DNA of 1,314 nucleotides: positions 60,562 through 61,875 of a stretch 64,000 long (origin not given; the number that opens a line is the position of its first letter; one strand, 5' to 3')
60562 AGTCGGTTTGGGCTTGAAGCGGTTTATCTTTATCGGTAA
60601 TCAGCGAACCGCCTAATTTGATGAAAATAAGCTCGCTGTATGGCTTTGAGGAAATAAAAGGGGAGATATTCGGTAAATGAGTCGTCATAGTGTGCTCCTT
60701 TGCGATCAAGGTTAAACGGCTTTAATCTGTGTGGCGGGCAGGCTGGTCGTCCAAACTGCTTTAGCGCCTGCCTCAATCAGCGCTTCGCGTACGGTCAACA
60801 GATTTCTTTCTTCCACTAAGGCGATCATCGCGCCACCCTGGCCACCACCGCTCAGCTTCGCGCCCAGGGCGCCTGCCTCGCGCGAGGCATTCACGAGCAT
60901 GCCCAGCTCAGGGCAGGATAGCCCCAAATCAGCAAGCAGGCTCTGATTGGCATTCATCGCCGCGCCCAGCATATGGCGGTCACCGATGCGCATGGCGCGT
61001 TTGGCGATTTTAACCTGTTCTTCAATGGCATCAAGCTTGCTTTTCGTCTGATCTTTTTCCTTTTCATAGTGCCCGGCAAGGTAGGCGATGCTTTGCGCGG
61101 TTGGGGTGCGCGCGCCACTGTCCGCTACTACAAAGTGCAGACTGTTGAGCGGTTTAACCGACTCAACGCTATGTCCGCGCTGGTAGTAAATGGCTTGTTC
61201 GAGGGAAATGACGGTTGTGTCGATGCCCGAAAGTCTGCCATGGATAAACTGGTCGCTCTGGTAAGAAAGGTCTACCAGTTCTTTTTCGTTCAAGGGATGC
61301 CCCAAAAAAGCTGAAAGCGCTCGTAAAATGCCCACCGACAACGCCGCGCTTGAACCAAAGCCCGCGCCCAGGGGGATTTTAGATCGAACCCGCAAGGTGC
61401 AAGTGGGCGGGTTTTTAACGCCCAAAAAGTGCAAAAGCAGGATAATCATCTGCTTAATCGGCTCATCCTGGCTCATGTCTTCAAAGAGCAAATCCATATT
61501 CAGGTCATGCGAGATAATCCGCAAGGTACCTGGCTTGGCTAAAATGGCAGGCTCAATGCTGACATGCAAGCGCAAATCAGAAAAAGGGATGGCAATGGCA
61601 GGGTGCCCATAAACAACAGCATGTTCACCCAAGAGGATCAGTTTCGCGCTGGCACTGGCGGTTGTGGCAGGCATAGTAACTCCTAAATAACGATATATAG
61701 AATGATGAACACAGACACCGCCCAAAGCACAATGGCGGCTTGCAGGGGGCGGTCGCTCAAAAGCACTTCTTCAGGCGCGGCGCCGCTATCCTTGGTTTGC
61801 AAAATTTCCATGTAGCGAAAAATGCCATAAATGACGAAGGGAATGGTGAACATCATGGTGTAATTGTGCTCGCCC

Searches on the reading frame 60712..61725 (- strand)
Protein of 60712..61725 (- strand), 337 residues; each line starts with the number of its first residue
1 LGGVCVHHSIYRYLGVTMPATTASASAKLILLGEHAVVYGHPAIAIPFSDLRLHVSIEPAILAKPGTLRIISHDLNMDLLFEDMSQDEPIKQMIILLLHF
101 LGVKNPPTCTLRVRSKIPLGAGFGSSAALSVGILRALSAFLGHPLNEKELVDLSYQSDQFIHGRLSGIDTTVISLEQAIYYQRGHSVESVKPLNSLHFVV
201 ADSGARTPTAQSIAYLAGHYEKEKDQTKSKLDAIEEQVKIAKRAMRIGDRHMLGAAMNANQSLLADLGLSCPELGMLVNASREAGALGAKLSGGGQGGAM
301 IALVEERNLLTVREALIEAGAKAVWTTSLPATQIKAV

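Call 79: search_protein_families(library=pfam, proteins=[window:60712-61725:-], max_evalue=0.00001)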
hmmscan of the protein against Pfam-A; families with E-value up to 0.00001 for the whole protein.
window:60712-61725:- (337 aa): 2 families
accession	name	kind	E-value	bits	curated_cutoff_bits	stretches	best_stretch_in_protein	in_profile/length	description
PF00288.32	GHMP_kinases_N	-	8.8e-15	55.1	22.3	1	92-171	5-81/87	GHMP kinases N terminal domain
PF08544.19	GHMP_kinases_C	-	1.8e-11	44.7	21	1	243-320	3-83/85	GHMP kinases C terminal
